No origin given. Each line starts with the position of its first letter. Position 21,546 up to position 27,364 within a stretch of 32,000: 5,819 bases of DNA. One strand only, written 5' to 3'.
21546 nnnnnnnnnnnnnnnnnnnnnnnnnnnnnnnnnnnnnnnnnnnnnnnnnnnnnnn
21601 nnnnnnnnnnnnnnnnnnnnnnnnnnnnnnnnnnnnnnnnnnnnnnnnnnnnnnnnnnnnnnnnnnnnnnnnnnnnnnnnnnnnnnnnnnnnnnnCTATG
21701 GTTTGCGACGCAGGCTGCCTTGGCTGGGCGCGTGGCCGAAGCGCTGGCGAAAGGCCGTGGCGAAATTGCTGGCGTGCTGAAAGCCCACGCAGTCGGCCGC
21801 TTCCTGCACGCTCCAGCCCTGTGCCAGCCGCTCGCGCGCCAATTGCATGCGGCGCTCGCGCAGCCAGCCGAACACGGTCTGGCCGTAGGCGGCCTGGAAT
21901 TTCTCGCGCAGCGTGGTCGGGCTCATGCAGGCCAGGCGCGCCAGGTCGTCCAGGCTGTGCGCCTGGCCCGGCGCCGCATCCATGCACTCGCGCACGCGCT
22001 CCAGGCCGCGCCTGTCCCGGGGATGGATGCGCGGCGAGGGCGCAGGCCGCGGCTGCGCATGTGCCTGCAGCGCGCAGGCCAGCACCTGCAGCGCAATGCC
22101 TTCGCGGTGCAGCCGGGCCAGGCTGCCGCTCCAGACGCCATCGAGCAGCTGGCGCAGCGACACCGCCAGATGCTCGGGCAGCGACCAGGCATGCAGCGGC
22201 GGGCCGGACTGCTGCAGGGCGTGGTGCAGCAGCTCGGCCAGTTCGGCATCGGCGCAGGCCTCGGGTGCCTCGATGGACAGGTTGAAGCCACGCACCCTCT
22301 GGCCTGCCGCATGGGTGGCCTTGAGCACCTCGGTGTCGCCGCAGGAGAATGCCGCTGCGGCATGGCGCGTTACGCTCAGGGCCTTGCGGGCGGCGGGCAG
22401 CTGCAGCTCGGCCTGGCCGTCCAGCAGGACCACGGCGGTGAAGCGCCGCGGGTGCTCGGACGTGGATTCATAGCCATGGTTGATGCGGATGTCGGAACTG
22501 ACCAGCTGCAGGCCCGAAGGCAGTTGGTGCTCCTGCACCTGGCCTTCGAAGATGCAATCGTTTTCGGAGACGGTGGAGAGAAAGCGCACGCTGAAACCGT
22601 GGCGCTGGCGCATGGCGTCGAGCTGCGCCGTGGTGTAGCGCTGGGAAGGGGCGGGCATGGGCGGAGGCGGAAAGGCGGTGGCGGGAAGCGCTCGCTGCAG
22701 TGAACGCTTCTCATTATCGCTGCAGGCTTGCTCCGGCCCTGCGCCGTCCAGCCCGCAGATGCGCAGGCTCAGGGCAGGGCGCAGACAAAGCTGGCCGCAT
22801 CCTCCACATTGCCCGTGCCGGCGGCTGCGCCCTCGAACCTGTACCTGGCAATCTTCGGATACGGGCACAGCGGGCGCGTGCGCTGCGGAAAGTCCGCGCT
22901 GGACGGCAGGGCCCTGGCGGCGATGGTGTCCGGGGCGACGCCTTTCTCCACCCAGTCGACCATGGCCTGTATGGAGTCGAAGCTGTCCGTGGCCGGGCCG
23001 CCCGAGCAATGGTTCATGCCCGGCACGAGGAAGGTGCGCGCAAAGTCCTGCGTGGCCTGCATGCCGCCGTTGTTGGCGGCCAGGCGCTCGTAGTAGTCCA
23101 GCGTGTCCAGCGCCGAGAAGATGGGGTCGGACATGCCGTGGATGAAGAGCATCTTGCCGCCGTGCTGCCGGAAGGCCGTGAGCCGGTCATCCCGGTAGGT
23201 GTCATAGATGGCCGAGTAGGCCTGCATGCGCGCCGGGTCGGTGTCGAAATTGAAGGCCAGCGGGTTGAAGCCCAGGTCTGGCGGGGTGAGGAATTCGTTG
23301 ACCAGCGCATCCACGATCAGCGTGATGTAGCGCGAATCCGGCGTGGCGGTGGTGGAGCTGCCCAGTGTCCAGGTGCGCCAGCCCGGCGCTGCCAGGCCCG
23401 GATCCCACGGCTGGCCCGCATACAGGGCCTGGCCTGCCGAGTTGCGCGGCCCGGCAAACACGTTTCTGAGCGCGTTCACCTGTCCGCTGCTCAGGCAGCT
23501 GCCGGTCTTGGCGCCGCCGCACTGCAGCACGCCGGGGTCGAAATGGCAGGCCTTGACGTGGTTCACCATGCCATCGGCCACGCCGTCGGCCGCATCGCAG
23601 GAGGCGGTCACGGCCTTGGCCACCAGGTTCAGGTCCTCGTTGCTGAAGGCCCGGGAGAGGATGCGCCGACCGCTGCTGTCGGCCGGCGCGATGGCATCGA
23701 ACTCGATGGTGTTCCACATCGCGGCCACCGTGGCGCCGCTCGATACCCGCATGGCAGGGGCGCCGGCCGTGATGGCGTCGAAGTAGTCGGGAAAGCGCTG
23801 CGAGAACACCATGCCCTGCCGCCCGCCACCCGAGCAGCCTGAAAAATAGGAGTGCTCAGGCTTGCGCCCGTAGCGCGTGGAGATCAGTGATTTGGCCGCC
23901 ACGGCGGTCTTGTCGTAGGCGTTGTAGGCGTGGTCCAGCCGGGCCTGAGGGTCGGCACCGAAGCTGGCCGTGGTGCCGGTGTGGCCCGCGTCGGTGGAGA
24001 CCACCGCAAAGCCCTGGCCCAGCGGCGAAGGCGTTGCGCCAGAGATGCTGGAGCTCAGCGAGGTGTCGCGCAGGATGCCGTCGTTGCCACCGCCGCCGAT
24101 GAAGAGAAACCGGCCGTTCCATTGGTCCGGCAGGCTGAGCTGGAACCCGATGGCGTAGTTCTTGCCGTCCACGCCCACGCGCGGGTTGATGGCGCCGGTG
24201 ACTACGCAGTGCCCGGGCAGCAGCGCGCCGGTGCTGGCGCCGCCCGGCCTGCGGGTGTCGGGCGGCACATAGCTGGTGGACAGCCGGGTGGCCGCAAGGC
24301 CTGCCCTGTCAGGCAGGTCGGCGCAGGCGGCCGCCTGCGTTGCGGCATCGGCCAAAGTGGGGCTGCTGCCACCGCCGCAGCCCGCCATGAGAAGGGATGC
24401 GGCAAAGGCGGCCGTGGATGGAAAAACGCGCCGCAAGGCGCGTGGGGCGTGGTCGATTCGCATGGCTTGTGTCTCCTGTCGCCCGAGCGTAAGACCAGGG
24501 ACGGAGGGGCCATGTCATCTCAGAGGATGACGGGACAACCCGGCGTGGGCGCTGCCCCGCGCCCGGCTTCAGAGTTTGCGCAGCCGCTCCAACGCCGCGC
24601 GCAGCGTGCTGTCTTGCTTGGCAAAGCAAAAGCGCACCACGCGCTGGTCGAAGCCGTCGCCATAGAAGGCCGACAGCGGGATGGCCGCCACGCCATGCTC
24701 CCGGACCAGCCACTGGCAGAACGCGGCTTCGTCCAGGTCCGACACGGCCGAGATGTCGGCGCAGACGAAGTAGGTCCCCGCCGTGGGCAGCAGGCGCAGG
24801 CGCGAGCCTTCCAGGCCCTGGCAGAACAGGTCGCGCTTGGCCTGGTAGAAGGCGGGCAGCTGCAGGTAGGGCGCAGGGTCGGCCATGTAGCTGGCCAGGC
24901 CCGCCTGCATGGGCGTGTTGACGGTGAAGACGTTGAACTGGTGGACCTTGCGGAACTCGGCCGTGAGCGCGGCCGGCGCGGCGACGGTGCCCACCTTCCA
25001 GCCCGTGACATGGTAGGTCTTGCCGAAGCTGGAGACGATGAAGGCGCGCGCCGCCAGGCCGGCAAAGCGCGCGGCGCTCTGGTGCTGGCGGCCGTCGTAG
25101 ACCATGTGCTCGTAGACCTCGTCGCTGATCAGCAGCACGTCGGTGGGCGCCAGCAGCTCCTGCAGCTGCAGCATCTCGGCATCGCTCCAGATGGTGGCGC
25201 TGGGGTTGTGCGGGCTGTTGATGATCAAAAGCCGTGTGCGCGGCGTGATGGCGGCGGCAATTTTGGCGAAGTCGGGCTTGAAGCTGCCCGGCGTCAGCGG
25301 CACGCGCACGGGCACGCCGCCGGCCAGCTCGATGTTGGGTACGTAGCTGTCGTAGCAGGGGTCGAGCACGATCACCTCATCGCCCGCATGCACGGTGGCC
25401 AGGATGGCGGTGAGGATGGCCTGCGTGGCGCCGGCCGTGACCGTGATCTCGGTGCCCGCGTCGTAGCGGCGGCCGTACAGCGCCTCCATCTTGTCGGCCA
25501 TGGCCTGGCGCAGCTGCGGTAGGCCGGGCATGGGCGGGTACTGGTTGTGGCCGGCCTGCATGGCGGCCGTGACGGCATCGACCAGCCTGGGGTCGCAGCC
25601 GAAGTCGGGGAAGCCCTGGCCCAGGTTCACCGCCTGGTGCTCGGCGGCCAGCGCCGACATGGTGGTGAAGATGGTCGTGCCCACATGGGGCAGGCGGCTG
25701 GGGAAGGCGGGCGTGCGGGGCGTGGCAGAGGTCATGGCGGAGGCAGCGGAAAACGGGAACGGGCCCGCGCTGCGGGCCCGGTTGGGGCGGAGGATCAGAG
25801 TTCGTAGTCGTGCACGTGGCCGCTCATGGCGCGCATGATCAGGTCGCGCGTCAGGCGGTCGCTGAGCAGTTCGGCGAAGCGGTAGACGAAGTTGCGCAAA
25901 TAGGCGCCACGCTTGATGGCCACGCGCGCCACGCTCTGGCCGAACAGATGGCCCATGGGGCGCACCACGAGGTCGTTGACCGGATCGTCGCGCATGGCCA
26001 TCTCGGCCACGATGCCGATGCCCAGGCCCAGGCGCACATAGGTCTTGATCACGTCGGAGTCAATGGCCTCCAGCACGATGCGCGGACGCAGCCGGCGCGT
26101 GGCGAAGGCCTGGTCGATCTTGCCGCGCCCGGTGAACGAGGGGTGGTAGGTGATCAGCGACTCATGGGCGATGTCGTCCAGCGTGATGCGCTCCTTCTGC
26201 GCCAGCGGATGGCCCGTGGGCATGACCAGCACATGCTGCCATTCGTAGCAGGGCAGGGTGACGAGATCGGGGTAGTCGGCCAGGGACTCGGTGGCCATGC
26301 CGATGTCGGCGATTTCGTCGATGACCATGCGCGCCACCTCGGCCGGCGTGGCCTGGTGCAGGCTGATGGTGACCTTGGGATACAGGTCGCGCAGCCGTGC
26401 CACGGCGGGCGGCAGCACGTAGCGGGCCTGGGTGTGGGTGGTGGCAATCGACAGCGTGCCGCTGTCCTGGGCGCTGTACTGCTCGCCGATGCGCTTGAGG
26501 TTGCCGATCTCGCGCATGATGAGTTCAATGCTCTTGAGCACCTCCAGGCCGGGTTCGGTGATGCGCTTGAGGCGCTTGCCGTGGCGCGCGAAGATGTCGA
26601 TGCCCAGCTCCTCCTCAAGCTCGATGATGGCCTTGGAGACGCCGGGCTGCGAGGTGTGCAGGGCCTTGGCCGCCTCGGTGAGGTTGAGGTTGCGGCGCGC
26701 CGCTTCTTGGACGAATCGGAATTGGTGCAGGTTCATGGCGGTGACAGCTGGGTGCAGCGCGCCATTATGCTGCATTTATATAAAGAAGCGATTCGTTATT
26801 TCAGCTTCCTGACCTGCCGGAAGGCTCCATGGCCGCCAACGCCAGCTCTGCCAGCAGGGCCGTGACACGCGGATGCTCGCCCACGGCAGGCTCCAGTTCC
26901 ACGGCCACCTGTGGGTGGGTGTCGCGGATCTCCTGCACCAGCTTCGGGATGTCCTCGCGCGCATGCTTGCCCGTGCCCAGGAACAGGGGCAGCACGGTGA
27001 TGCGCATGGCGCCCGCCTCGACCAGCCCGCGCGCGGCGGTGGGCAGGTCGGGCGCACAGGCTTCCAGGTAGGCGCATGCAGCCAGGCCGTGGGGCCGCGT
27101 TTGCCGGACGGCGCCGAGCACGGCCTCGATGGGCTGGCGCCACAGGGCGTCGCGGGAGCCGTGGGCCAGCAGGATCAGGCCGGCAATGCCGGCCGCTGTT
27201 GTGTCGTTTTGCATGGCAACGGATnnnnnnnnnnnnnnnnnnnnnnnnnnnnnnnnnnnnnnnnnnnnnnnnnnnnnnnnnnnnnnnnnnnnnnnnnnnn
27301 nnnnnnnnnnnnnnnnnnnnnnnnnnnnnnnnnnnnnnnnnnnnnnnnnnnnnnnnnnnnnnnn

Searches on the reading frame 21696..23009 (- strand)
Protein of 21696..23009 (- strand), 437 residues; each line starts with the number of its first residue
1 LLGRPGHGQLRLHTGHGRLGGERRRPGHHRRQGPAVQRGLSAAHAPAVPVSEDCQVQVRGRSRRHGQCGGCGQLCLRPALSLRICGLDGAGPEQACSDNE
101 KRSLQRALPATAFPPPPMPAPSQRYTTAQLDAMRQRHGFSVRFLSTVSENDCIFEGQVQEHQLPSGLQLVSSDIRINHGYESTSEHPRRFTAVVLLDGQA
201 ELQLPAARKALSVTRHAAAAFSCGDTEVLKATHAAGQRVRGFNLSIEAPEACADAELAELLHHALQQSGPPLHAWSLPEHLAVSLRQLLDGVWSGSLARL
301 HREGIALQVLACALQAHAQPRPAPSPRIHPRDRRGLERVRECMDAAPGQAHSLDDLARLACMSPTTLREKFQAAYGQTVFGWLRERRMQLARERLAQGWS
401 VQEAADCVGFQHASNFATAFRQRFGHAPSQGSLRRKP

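Call 42: search_protein_families(library=pfam, proteins=[window:21696-23009:-], max_evalue=0.001)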
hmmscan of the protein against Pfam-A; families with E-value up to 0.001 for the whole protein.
window:21696-23009:- (437 aa): 2 families
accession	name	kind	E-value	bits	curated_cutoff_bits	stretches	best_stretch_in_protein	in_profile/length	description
PF12833.13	HTH_18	-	2.1e-21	76.4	33.6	1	356-430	1-76/80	Helix-turn-helix domain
PF00165.29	HTH_AraC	-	2.7e-13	50.1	26.6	1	392-430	2-39/42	Bacterial regulatory helix-turn-helix proteins, AraC family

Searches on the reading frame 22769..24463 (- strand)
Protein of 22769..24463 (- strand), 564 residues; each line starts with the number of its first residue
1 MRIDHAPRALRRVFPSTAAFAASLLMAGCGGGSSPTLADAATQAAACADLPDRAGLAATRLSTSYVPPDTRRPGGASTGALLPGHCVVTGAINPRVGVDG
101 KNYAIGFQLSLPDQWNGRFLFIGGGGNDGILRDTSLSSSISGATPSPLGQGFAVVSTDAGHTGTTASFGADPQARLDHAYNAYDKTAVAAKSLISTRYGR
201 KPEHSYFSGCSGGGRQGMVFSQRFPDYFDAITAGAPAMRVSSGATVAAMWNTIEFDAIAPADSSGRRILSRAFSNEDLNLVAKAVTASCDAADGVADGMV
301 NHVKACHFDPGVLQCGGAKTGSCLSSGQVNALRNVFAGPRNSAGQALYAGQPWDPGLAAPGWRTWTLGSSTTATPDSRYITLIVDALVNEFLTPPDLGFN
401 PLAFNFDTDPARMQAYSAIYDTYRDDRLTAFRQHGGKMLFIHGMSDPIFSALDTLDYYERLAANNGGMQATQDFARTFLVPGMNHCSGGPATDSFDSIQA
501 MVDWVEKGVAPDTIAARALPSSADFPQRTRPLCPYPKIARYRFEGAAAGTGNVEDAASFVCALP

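Call 42: search_protein_families(library=pfam, proteins=[window:22769-24463:-], max_evalue=0.001)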
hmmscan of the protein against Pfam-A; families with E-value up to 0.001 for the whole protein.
window:22769-24463:- (564 aa): 3 families
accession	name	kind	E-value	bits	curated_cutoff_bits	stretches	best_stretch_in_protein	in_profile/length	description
PF07519.17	Tannase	-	4.9e-122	408.7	29.8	1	86-562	1-490/490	Tannase and feruloyl esterase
PF00326.27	Peptidase_S9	-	6.1e-06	26.3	22.6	0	149-255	12-116/213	Prolyl oligopeptidase family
PF19878.5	DUF6351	-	6.5e-05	22.2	22.4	1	111-234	194-301/655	Tannase-like family of unknown function (DUF6351)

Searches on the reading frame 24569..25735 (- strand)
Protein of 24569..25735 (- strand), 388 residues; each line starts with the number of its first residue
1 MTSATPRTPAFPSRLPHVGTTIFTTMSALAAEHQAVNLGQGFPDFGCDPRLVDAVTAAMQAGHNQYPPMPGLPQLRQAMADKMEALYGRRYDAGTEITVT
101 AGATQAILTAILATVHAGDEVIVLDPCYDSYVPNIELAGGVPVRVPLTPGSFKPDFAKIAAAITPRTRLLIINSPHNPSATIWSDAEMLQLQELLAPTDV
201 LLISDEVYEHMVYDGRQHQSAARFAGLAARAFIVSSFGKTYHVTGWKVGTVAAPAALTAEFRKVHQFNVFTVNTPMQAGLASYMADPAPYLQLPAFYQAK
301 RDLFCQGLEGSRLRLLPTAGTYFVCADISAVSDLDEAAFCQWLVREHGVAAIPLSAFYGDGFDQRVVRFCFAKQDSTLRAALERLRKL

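Call 42: search_protein_families(library=pfam, proteins=[window:24569-25735:-], max_evalue=0.001)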
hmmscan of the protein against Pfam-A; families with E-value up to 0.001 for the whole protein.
window:24569-25735:- (388 aa): 3 families
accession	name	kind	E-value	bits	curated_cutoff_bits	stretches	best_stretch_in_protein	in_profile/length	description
PF00155.27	Aminotran_1_2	-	3.3e-58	198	19.7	1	36-385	4-361/361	Aminotransferase class I and II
PF01041.23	DegT_DnrJ_EryC1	-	2.6e-07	30.6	19.8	1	97-172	43-118/360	DegT/DnrJ/EryC1/StrS aminotransferase family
PF01053.26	Cys_Met_Meta_PP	-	2.2e-05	23.6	27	1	93-183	66-154/381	Cys/Met metabolism PLP-dependent enzyme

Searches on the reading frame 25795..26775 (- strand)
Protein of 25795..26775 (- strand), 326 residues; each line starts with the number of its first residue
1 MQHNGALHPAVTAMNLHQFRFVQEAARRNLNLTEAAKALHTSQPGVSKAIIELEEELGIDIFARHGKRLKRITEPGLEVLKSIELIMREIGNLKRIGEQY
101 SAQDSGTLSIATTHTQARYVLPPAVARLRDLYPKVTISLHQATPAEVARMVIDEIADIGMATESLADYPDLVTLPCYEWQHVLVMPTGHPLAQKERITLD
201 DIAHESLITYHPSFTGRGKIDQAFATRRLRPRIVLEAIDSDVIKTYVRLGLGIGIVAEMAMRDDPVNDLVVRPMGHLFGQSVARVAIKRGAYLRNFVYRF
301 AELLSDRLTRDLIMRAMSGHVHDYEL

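Call 42: search_protein_families(library=pfam, proteins=[window:25795-26775:-], max_evalue=0.001)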
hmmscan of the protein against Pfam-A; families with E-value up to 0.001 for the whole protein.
window:25795-26775:- (326 aa): 2 families
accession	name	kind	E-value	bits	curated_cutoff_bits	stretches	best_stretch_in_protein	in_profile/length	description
PF03466.25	LysR_substrate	-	1.6e-47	162.1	28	1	102-308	2-208/209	LysR substrate binding domain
PF00126.33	HTH_1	-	7.5e-13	48.7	26.6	1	18-76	3-59/60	Bacterial regulatory helix-turn-helix protein, lysR family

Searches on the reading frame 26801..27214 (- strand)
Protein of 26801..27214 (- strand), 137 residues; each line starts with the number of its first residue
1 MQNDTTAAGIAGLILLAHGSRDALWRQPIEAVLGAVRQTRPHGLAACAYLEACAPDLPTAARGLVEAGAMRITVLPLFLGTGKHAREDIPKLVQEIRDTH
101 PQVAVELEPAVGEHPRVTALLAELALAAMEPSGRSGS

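Call 42: search_protein_families(library=pfam, proteins=[window:26801-27214:-], max_evalue=0.001)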
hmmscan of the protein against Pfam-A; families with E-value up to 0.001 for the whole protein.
window:26801-27214:- (137 aa): 1 family
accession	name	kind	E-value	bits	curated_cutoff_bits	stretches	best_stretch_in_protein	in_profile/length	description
PF01903.22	CbiX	-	6.1e-26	91.2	22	1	18-122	1-105/106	CbiX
